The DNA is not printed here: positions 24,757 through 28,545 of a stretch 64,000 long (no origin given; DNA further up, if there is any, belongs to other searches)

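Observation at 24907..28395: C25 (gingipain/PorU-family) cysteine peptidase with three N-terminal bacterial CUB-like domains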

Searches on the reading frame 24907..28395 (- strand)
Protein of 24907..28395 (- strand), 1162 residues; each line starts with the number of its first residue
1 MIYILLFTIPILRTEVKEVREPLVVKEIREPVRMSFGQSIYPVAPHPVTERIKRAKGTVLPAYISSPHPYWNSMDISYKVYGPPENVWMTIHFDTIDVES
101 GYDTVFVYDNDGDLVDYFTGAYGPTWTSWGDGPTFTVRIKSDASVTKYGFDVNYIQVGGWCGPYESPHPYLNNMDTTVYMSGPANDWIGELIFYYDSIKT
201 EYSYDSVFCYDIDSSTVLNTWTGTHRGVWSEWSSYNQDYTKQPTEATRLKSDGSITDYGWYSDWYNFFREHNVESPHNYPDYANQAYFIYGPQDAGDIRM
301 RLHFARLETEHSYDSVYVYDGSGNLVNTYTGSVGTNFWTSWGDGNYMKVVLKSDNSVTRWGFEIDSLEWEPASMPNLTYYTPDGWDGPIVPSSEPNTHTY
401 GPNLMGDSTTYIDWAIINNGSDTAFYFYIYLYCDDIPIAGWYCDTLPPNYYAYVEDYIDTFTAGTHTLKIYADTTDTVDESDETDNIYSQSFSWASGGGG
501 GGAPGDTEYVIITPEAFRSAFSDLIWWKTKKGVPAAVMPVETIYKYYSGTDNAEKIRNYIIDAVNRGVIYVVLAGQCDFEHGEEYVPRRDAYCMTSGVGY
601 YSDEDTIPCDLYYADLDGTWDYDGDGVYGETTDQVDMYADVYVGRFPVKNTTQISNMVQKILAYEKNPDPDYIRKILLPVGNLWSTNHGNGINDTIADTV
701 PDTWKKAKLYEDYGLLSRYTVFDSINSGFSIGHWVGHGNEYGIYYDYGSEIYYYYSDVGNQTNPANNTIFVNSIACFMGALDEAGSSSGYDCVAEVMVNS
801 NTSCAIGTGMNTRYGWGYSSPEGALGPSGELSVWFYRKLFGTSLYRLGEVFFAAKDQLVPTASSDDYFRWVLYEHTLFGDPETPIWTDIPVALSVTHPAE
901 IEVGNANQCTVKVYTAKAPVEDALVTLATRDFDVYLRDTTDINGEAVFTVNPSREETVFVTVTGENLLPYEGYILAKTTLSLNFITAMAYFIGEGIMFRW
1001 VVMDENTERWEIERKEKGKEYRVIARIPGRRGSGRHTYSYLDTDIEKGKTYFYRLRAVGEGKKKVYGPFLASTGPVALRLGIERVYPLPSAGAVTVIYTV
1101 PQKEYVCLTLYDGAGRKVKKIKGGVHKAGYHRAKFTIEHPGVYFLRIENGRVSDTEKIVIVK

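Call 3: search_protein_families(library=pfam, proteins=[window:24907-28395:-], max_evalue=1)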
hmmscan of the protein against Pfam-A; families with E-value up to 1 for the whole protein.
window:24907-28395:- (1162 aa): 7 families
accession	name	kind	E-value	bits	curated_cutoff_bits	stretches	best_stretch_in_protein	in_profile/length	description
PF01364.23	Peptidase_C25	-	5.1e-57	194.2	23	1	509-883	1-372/374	Peptidase family C25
PF00431.26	CUB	-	1.1e-10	42.2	21.4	2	274-364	13-108/110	CUB domain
PF07705.17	CARDB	-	1.9e-08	34.9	22.7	1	407-489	18-100/101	CARDB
PF18962.6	Por_Secre_tail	-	1.2e-05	25.9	27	1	1085-1160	1-75/75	Secretion system C-terminal sorting domain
PF03785.20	Peptidase_C25_C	-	0.0022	18.2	25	1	890-970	1-74/79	Peptidase family C25, C terminal ig-like domain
PF02369.22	Big_1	-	0.015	15.8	34.9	1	905-964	17-80/93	Bacterial Ig-like domain (group 1)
PF13860.13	FlgD_ig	-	0.1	13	27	0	1095-1132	13-51/79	FlgD Ig-like domain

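Call 4: search_protein_families(library=ncbifam, proteins=[window:24907-28395:-], max_evalue=1)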
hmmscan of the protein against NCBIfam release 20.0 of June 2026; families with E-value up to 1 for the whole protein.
window:24907-28395:- (1162 aa): 4 families
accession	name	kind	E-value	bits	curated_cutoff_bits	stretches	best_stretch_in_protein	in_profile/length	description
NF033707.1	T9SS_sortase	equivalog_domain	3.6e-18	64.6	420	1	505-864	365-715/1095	type IX secretion system sortase PorU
TIGR04183.1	Por_Secre_tail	domain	2.4e-09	37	23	1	1085-1160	1-71/72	T9SS type A sorting domain-containing protein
NF038113.1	T9SSA_dep_M36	equivalog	0.0019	16.4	885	1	1084-1160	794-868/869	T9SS-dependent M36 family metallopeptidase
NF052324.1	PorU_rel_Nterm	equivalog_domain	0.017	13.3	450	1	634-678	521-565/879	putative type IX secretion system sortase PorU2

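Call 8: search_solved_structures(query=window:24907-28395:-, max_evalue=0.01, show_alignments=3)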
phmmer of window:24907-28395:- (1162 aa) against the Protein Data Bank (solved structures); distinct sequences matched with E-value up to 0.01: 2.
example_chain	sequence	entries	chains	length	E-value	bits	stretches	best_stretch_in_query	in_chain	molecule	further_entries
4ief_B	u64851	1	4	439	1.5e-06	29.7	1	623-966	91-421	Gingipain R2 Mature Domain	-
1cvr_A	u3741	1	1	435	4.7e-05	24.8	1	624-966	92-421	GINGIPAIN R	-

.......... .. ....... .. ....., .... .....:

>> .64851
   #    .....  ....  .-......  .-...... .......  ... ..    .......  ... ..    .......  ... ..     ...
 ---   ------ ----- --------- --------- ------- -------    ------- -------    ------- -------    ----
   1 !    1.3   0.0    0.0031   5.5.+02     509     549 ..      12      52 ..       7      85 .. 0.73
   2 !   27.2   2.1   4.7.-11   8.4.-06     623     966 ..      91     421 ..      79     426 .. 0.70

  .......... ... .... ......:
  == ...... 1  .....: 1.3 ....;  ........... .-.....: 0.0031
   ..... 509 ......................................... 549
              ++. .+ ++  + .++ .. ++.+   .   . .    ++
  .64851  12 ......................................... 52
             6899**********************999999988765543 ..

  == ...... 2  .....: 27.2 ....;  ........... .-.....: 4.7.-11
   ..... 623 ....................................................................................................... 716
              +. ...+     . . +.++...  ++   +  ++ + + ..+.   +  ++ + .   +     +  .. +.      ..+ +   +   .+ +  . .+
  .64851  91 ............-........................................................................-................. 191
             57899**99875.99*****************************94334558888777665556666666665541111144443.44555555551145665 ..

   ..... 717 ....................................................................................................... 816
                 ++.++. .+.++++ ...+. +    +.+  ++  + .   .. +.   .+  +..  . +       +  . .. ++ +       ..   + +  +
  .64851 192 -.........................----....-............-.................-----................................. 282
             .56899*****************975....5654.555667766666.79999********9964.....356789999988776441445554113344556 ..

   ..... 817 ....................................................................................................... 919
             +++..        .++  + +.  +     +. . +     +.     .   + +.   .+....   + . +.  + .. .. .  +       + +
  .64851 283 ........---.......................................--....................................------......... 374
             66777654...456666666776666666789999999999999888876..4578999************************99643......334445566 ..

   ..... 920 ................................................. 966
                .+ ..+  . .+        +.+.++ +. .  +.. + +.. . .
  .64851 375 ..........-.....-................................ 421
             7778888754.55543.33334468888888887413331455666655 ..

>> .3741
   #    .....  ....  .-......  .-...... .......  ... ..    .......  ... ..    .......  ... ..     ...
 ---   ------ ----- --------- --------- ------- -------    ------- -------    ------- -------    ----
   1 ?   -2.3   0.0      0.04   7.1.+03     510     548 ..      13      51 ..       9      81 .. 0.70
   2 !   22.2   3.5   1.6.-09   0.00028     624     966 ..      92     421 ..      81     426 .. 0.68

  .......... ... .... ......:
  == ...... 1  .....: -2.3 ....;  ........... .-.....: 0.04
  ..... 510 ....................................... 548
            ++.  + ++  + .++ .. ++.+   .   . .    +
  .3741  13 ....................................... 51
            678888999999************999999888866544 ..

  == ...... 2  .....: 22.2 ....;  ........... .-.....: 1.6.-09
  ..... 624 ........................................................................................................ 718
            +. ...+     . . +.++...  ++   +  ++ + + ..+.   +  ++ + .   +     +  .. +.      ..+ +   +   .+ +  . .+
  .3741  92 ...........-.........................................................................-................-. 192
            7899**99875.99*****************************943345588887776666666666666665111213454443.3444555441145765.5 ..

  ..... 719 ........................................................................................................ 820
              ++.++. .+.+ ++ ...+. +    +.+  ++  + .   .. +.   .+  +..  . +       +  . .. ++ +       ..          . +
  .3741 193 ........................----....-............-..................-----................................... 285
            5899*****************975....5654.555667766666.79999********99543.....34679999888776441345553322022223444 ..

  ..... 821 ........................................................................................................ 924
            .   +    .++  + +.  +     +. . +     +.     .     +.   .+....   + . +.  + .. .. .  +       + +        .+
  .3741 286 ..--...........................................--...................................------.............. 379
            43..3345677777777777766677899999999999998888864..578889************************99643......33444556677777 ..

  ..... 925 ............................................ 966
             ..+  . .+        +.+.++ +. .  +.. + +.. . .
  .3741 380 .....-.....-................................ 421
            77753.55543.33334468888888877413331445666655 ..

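Call 9: find_homologous_proteins(query=window:24907-28395:-, max_evalue=0.00001)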
Query window:24907-28395:- (1162 aa): 60 proteins with E <= 0.00001 among 8000 candidates.
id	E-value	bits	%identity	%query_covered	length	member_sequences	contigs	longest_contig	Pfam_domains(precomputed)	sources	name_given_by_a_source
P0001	0.0e+0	2728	99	100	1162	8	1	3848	PF00431.27,PF18962.8,PF07705.18,PF01364.25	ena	-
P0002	0.0e+0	1481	52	68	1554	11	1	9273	PF08126.17,PF07705.18,PF13860.13,PF01364.25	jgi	-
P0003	0.0e+0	1461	54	68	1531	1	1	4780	PF08126.17,PF00431.27,PF18962.8,PF07705.18,PF01364.25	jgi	-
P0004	0.0e+0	1311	45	69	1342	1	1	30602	PF18962.8,PF07705.18,PF01364.25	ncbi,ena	-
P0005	7.1e-271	920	55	43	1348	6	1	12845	PF08126.17,PF07705.18,PF01364.25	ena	-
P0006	8.7e-245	834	45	84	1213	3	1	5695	PF08126.17,PF00431.27,PF18962.8,PF07705.18,PF01364.25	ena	-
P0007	2.9e-244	832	46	79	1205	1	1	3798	PF08126.17,PF00431.27,PF18962.8,PF07705.18,PF01364.25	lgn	-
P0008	7.2e-243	827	48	77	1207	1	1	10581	PF08126.17,PF00431.27,PF18962.8,PF07705.18,PF13860.13,PF01364.25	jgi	jgi:hypothetical protein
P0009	1.2e-241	823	45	80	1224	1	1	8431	PF08126.17,PF00431.27,PF18962.8,PF07705.18,PF01364.25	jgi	jgi:hypothetical protein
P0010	8.3e-240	817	48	75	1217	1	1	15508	PF08126.17,PF00431.27,PF18962.8,PF07705.18,PF13860.13,PF01364.25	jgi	-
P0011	3.5e-230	785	48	73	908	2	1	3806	PF00431.27,PF18962.8,PF07705.18,PF01364.25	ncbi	ncbi:MAG: C25 family cysteine peptidase, partial [candidate division WOR-3 bacterium]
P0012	1.5e-218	747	46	74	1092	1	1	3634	PF08126.17,PF07705.18,PF01364.25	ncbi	ncbi:hypothetical protein DRP43_03735, partial [candidate division TA06 bacterium]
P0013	6.1e-218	745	53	52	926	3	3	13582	PF18962.8,PF07705.18,PF01364.25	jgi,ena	-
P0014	8.1e-209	715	49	60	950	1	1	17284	PF07705.18,PF01364.25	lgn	-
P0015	9.2e-208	711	55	53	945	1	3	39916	PF07705.18,PF01364.25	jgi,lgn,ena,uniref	uniref:T9SS type A sorting domain-containing protein n=1 Tax=candidate division WOR-3 bacterium TaxI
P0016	7.0e-193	662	58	41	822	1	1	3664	PF18962.8,PF07705.18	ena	-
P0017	1.6e-161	558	53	39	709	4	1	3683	PF08126.17,PF00431.27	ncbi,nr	ncbi:hypothetical protein KAU15_00535, partial [candidate division WOR-3 bacterium]|nr:hypothetical 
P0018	4.0e-125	437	45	13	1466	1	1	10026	PF10054.15,PF18370.8,PF07705.18,PF00041.28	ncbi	ncbi:MAG: CARDB domain-containing protein [bacterium]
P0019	9.6e-80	287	44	13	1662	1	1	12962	PF07705.18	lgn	-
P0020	1.7e-65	240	42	11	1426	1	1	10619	PF05547.18,PF18998.7,PF07705.18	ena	-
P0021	2.5e-65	239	34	41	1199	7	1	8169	PF08126.17,PF13860.13,PF13620.13,PF01364.25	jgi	jgi:hypothetical protein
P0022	1.3e-53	201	41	28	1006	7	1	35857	PF00431.27,PF00112.30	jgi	jgi:C1A family cysteine protease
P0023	3.0e-49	186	50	10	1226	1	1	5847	PF01060.30,PF18962.8,PF07705.18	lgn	-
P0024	5.6e-46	175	46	13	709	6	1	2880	PF07705.18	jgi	jgi:hypothetical protein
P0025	7.6e-44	168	40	19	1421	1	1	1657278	PF07705.18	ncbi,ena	-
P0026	3.8e-42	163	45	11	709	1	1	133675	PF07705.18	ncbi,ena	-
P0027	1.1e-41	161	46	12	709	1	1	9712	PF07705.18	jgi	jgi:hypothetical protein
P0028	7.4e-36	142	37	12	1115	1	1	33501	PF00413.31,PF25059.2,PF01833.31,PF18962.8,PF07705.18,PF00041.28,PF16656.12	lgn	-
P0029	1.7e-32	131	40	13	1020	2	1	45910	PF18998.7,PF07705.18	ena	-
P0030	1.8e-32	131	42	16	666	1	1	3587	PF00431.27,PF12671.14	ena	-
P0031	2.7e-32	130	41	9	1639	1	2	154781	PF00431.27,PF13715.13,PF23194.2,PF17802.8,PF13620.13,PF22904.4,PF17210.10,PF00082.28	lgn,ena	-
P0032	4.9e-32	129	30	35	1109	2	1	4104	PF08126.17,PF13229.13,PF01364.25,PF05048.20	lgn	-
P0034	1.3e-27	115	33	13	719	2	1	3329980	PF07705.18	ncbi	-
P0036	2.8e-26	110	32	11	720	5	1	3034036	PF07705.18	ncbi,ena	-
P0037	6.5e-26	109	36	10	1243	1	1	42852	PF17963.8,PF17892.8,PF17803.8,PF07705.18,PF05345.19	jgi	jgi:hypothetical protein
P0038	1.8e-25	107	33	11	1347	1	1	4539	PF00801.27,PF02369.23,PF07705.18,PF06832.19,PF18911.7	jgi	jgi:PKD repeat protein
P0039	3.8e-24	103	35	10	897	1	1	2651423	PF07705.18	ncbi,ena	-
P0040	6.7e-24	102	28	38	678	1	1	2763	PF01364.25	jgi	jgi:hypothetical protein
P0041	1.9e-22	97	29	28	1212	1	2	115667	PF00431.27,PF13715.13,PF23194.2,PF17802.8,PF13620.13,PF09430.17,PF22904.4,PF17210.10,PF00082.28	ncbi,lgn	ncbi:MAG: S8 family serine peptidase [Armatimonadota bacterium]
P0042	2.5e-22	97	33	11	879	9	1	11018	PF07705.18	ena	-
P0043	3.6e-22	96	33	11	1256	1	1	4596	PF00801.27,PF07705.18,PF18911.7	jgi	jgi:PKD repeat protein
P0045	7.3e-21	92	32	13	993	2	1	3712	PF00431.27,PF05922.22,PF02369.23,PF00082.28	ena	-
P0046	9.2e-20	88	29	10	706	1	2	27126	PF00431.27,PF07648.21,PF00050.27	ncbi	-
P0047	1.4e-19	88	28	38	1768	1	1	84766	PF08126.17,PF17963.8,PF17892.8,PF01364.25,PF00041.28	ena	-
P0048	5.7e-17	79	30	34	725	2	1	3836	PF08126.17,PF00801.27,PF01364.25,PF18911.7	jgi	-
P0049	3.5e-16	77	46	11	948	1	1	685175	PF07705.18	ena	-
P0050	6.7e-16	76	45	11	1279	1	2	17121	PF01839.30,PF01833.31,PF13517.13,PF07705.18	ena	-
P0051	3.1e-14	70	43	7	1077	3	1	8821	PF19190.7,PF04151.22,PF18962.8,PF13004.14,PF03413.26,PF01447.25,PF13860.13,PF02128.22,PF07504.20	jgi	jgi:Zn-dependent metalloprotease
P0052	1.7e-13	68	38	17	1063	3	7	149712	PF07705.18,PF13860.13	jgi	jgi:hypothetical protein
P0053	2.2e-13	67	36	19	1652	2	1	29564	PF20773.6,PF18998.7,PF07705.18,PF00041.28,PF00082.28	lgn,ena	-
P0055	1.6e-11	61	39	10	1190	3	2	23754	PF17963.8,PF13205.13,PF17892.8,PF17803.8,PF07705.18,PF19078.7,PF00353.26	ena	-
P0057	3.6e-10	57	38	8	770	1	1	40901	PF00431.27,PF04151.22,PF00656.28,PF17957.8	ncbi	-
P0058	4.8e-10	56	43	10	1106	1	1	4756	PF07705.18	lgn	-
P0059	3.4e-8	50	24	27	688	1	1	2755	PF00431.27,PF00082.28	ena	-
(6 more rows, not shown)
